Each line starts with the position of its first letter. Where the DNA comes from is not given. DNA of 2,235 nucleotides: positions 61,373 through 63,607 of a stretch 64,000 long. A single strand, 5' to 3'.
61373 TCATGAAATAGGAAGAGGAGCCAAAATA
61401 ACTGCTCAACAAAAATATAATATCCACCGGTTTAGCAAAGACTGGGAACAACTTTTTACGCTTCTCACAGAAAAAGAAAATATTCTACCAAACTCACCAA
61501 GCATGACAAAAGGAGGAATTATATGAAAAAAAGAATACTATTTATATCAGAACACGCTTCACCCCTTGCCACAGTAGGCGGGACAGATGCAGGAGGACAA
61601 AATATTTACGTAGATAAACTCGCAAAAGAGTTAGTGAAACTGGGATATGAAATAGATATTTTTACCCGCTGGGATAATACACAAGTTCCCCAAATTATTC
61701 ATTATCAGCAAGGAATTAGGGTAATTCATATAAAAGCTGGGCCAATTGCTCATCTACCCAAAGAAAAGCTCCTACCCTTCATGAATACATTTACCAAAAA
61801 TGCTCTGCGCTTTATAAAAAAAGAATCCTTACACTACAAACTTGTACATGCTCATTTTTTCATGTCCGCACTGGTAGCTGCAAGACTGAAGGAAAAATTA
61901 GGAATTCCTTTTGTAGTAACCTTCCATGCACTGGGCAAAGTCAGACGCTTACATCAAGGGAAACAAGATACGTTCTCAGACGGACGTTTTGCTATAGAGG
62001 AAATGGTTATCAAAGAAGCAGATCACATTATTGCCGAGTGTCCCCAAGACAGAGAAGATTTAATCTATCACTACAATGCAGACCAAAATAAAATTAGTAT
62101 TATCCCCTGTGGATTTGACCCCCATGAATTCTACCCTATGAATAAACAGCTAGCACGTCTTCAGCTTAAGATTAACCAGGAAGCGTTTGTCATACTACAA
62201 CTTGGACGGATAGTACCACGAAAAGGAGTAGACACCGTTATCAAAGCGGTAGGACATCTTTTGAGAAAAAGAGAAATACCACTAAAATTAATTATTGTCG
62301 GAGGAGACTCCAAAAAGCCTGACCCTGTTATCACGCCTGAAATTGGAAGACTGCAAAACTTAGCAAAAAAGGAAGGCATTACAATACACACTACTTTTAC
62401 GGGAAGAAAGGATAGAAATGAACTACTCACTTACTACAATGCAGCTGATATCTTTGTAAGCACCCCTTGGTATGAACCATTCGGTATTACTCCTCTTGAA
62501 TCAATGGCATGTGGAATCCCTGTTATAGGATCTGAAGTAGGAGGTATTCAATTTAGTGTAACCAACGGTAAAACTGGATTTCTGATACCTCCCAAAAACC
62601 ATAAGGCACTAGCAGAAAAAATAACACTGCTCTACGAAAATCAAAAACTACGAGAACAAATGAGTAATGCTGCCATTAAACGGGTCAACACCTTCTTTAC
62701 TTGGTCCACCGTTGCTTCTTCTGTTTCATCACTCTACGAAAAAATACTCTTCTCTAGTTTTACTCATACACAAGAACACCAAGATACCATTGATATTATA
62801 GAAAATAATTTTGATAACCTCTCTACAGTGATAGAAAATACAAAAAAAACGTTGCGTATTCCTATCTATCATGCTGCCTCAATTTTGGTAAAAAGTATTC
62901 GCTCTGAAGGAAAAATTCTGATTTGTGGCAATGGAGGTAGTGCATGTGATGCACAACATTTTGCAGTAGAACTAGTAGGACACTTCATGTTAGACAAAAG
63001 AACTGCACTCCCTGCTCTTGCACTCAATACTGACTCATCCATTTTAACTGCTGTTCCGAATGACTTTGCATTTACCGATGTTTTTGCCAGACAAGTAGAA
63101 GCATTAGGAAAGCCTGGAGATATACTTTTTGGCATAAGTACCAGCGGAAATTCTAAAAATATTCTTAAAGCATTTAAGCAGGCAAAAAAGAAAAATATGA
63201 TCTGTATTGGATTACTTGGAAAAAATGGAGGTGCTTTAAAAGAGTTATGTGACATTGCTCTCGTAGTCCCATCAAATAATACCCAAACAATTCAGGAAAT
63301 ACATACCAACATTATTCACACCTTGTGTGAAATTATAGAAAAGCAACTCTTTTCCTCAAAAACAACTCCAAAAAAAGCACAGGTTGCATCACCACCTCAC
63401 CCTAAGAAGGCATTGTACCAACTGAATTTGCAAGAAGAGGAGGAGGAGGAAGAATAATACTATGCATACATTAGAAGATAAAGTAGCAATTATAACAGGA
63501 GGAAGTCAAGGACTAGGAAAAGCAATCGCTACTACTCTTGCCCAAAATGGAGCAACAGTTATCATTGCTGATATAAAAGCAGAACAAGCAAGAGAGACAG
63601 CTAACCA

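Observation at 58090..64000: Heptose-flavoured glycan cluster with an unusual GT4-GmhA (sedoheptulose-7-P isomerase) fusion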

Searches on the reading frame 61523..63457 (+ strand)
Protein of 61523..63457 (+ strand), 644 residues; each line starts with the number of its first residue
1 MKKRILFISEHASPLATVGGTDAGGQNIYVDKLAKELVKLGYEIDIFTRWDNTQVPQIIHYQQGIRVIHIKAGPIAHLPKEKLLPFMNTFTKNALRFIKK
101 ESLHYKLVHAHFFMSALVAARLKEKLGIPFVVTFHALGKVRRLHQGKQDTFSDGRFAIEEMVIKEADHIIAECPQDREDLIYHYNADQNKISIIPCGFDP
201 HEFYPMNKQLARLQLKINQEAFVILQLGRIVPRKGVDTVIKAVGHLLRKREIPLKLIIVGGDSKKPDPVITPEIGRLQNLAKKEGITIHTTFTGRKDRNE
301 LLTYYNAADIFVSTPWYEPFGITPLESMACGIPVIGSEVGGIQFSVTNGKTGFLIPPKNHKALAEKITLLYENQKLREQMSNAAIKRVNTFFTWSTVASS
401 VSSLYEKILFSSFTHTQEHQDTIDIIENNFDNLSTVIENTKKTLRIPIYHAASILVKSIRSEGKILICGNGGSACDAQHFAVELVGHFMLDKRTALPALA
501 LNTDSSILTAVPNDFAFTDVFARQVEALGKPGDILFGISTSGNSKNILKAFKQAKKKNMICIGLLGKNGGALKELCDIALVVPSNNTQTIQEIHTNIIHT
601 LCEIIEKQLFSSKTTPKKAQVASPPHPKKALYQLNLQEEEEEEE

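Call 3: search_protein_families(library=pfam, proteins=[window:61523-63457:+], max_evalue=0.01)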
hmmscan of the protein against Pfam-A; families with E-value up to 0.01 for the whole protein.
window:61523-63457:+ (644 aa): 10 families
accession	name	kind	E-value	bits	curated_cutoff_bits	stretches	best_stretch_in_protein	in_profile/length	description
PF00534.26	Glycos_transf_1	-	7.5e-47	159.5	26.4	1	211-387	5-172/172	Glycosyl transferases group 1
PF13692.12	Glyco_trans_1_4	-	7.6e-32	111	27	1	222-373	2-142/142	Glycosyl transferases group 1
PF13439.12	Glyco_transf_4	-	8.6e-31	107.7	28.5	1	24-201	2-169/170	Glycosyltransferase Family 4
PF13580.11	SIS_2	-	4.9e-27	95.1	27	1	430-566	3-138/138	SIS domain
PF13579.12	Glyco_trans_4_4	-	1.4e-21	77.9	29.7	1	24-197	1-158/158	Glycosyl transferase 4-like domain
PF20706.3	GT4-conflict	-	1.4e-13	51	26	1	114-343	91-317/385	Family 4 Glycosyltransferase in conflict systems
PF01380.27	SIS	-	3e-07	30.8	25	1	527-592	49-113/131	SIS domain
PF13524.12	Glyco_trans_1_2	-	3.9e-06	27.3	25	1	292-398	31-139/144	Glycosyl transferase-like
PF13477.12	Glyco_trans_4_2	-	2.5e-05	24.9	23.4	1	26-170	9-136/139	Glycosyl transferase 4-like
PF08323.17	Glyco_transf_5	-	3.3e-05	24.2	22.7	1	4-144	1-175/239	Starch synthase catalytic domain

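Call 6: search_solved_structures(query=window:61523-63457:+, max_evalue=0.00001, show_alignments=0)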
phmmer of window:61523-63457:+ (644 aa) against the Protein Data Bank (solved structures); distinct sequences matched with E-value up to 0.00001: 82 (the best 60 are shown).
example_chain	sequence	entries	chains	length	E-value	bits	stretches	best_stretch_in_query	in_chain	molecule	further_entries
6kih_A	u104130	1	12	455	6.3e-69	236.4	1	4-414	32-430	Tll1590 protein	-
3c48_A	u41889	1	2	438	7e-67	229.7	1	4-410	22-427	Predicted glycosyltransferases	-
3c4q_A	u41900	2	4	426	7e-67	229.7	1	4-412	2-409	Predicted glycosyltransferases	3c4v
1tk9_A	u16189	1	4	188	3.5e-54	187.8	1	423-607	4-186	Phosphoheptose isomerase 1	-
2xbl_A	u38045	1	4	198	7.9e-49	170.1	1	447-611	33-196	PHOSPHOHEPTOSE ISOMERASE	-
2x3y_A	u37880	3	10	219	8e-49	170.1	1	446-611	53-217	PHOSPHOHEPTOSE ISOMERASE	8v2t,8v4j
5lu5_A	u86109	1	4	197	2e-48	168.7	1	447-611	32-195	Phosphoheptose isomerase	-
5ltz_A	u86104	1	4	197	2e-48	168.7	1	447-611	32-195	Phosphoheptose isomerase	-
1x92_A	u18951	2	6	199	6.8e-48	167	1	439-613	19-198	PHOSPHOHEPTOSE ISOMERASE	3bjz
5lu7_A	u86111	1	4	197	1e-47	166.4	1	447-611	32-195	Phosphoheptose isomerase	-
5lu6_A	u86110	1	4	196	1.4e-47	166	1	447-611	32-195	Phosphoheptose isomerase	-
5i01_A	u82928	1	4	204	7.9e-45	156.9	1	438-610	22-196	Phosphoheptose isomerase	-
2i22_A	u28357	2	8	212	1.5e-43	152.7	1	424-609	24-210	Phosphoheptose isomerase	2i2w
1x94_A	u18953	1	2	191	6.1e-42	147.3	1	448-609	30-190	putative Phosphoheptose isomerase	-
5by2_A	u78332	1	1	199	1.7e-41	145.9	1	423-611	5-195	Phosphoheptose isomerase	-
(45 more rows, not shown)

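Call 7: search_protein_families(library=ncbifam, proteins=[window:61523-63457:+], max_evalue=0.001)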
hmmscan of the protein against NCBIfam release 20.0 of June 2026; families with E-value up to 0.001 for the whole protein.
window:61523-63457:+ (644 aa): 54 families (the best 25 are shown)
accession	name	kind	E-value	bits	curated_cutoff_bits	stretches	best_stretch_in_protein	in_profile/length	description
TIGR03449.1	mycothiol_MshA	equivalog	9.7e-88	294.8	462.5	1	4-409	1-404/406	D-inositol-3-phosphate glycosyltransferase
TIGR00441.1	gmhA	equivalog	9.3e-65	217.4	209.45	1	453-606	2-154/154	D-sedoheptulose 7-phosphate isomerase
NF010546.0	PRK13936.1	equivalog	1.3e-64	217.6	276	1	423-613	4-196/197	phosphoheptose isomerase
NF001628.0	PRK00414.1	equivalog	7.8e-52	175.7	265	1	424-609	4-190/192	D-sedoheptulose 7-phosphate isomerase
TIGR02149.1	glgA_Coryne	subfamily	7.6e-46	157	302.4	1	24-409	16-391/391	glycogen synthase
NF010547.0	PRK13938.1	equivalog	2.3e-43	148.1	320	1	455-612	38-194/196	D-sedoheptulose 7-phosphate isomerase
NF008138.0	PRK10886.1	equivalog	1.4e-42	145.7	352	1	443-612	22-193/196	DnaA initiator-associating protein DiaA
TIGR02472.1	sucr_P_syn_N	equivalog_domain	1.7e-41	142.5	576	1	21-396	23-429/439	sucrose-phosphate synthase, putative, glycosyltransferase domain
TIGR04063.1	stp3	hypoth_equivalog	1.5e-32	113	442.05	1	32-409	22-396/397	TIGR04063 family PEP-CTERM/XrtA system glycosyltransferase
NF041876.1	EPS_EpsE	equivalog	2.4e-32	112.6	400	1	186-399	183-387/389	exopolysaccharide biosynthesis GT4 family glycosyltransferase EpsE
TIGR03999.1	thiol_BshA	equivalog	1.8e-30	106.1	273.7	1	23-409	11-374/375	N-acetyl-alpha-D-glucosaminyl L-malate synthase BshA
NF038295.1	EPS_HpsP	equivalog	1.7e-27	96.4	550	1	83-409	70-388/388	hormogonium polysaccharide biosynthesis glycosyltransferase HpsP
TIGR03088.1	stp2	hypoth_equivalog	6e-27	94.6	409.05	1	187-409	158-374/374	TIGR03088 family PEP-CTERM/XrtA system glycosyltransferase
NF047684.1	TeichurnBiosyTuaC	equivalog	2.3e-25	89.4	550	1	92-409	96-390/391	teichuronic acid biosynthesis protein TuaC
TIGR04157.1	glyco_rSAM_CFB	subfamily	1.1e-23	83.9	400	1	155-405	159-406/406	TIGR04157 family glycosyltransferase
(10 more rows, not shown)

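Call 9: find_homologous_proteins(query=window:61523-63457:+, max_evalue=1e-20)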
Query window:61523-63457:+ (644 aa): 7318 proteins with E <= 1e-20 among 8000 candidates; the best 120 are listed.
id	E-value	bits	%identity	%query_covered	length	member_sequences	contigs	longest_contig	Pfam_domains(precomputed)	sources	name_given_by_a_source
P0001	0.0e+0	1458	100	100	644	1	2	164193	PF01380.28,PF00534.27,PF13580.12,PF13579.13,PF13524.13,PF13439.13,PF20706.4,PF13692.13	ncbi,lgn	-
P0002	2.1e-262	890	62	95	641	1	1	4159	PF01380.28,PF00534.27,PF13580.12,PF13579.13,PF13439.13,PF20706.4,PF13692.13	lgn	-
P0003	2.2e-262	890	60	97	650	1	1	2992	PF00534.27,PF13477.13,PF13580.12,PF13579.13,PF13439.13,PF20706.4,PF13692.13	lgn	-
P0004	4.3e-262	889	61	96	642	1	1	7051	PF00534.27,PF13580.12,PF13579.13,PF13524.13,PF13439.13,PF20706.4,PF13692.13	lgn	-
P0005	8.7e-261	885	61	95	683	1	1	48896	PF00534.27,PF13580.12,PF13579.13,PF13439.13,PF20706.4,PF13692.13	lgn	-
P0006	2.2e-256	871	61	95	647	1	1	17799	PF01380.28,PF00534.27,PF13580.12,PF13579.13,PF13439.13,PF20706.4,PF13692.13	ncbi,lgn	-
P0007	3.9e-256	870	59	95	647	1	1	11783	PF01380.28,PF00534.27,PF13580.12,PF13579.13,PF08323.18,PF13439.13,PF20706.4,PF13692.13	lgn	-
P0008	3.9e-253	860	60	95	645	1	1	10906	PF01380.28,PF00534.27,PF13580.12,PF13579.13,PF13439.13,PF20706.4,PF13692.13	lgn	-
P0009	2.2e-250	851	59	96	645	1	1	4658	PF00534.27,PF13580.12,PF13579.13,PF08323.18,PF13439.13,PF20706.4,PF13692.13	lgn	-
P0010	4.8e-250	850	60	95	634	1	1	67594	PF01380.28,PF00534.27,PF13580.12,PF13579.13,PF13524.13,PF13439.13,PF20706.4,PF13692.13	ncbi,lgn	-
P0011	1.6e-248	845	59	96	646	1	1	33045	PF00534.27,PF13580.12,PF13579.13,PF13524.13,PF13439.13,PF20706.4,PF13692.13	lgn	-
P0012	7.8e-248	842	59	96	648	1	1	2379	PF01380.28,PF00534.27,PF13580.12,PF13579.13,PF08323.18,PF13439.13,PF20706.4,PF13692.13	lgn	-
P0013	1.1e-246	839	58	96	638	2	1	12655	PF01380.28,PF00534.27,PF13580.12,PF13579.13,PF13439.13,PF20706.4,PF13692.13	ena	-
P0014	1.7e-246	838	59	96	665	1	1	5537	PF00534.27,PF13580.12,PF13579.13,PF13439.13,PF20706.4,PF13692.13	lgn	-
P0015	2.0e-246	838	57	97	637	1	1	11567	PF01380.28,PF00534.27,PF13580.12,PF13579.13,PF13524.13,PF13439.13,PF20706.4,PF13692.13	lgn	-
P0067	5.3e-224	764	55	95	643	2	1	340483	PF01380.28,PF00534.27,PF13580.12,PF13579.13,PF13439.13,PF20706.4,PF13692.13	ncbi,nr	ncbi:MAG: glycosyltransferase [Chloroflexi bacterium]|nr:glycosyltransferase [Chloroflexota bacteriu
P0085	2.2e-221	755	54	95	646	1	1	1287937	PF00534.27,PF13580.12,PF13579.13,PF13524.13,PF13439.13,PF20706.4,PF13692.13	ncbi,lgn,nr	ncbi:glycosyltransferase [Candidatus Saccharibacteria bacterium]|nr:glycosyltransferase [Candidatus 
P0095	1.3e-220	752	54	95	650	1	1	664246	PF01380.28,PF00534.27,PF13580.12,PF13579.13,PF13439.13,PF20706.4,PF13692.13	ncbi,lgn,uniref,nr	ncbi:phosphoheptose isomerase [Nitrosospira multiformis]|uniref:Phosphoheptose isomerase n=1 Tax=Nit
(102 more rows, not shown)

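Call 10: find_encoding_contigs(protein=P0001, flank=10000, max_places=3)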
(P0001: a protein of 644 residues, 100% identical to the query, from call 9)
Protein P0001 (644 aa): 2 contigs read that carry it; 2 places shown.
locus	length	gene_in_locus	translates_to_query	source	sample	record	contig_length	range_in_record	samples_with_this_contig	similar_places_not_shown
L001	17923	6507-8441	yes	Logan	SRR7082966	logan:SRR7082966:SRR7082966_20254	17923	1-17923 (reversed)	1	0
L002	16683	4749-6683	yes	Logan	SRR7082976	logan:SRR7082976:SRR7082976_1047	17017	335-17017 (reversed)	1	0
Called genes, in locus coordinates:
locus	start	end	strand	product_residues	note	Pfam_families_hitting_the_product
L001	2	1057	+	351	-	?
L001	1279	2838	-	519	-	PF12860:PAS_7 (faint), PF00989:PAS (weak), PF08448:PAS_4, PF13188:PAS_8 (weak), PF13426:PAS_9, PF00512:HisKA, PF02518:HATPase_c, PF13589:HATPase_c_3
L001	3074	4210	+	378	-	PF01075:Glyco_transf_9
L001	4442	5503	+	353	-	PF01075:Glyco_transf_9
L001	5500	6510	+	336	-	PF13692:Glyco_trans_1_4, PF13524:Glyco_trans_1_2 (weak), PF00534:Glycos_transf_1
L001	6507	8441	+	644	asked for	PF20706:GT4-conflict, PF13439:Glyco_transf_4, PF13579:Glyco_trans_4_4, PF00534:Glycos_transf_1, PF13692:Glyco_trans_1_4, PF13524:Glyco_trans_1_2 (weak), PF13580:SIS_2, PF01380:SIS (weak)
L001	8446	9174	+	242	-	PF00106:adh_short, PF02882:THF_DHG_CYH_C (faint), PF08659:KR, PF13561:adh_short_C2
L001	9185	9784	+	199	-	PF08645:PNK3P (weak), PF00702:Hydrolase (weak), PF13419:HAD_2 (weak), PF13242:Hydrolase_like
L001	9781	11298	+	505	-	PF00294:PfkB, PF01467:CTP_transf_like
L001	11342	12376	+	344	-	PF01075:Glyco_transf_9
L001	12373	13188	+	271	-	PF00535:Glycos_transf_2, PF13641:Glyco_tranf_2_3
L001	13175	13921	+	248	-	PF00970:FAD_binding_6 (weak), PF08022:FAD_binding_8, PF00175:NAD_binding_1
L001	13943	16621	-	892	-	PF02861:Clp_N, PF23569:NBD_SMAX1, PF00004:AAA, PF17871:AAA_lid_9, PF00004:AAA, PF07724:AAA_2, PF07728:AAA_5, PF10431:ClpB_D2-small, +4 more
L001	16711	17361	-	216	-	-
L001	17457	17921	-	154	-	?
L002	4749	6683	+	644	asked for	PF20706:GT4-conflict, PF13439:Glyco_transf_4, PF13579:Glyco_trans_4_4, PF00534:Glycos_transf_1, PF13692:Glyco_trans_1_4, PF13524:Glyco_trans_1_2 (weak), PF13580:SIS_2, PF01380:SIS (weak)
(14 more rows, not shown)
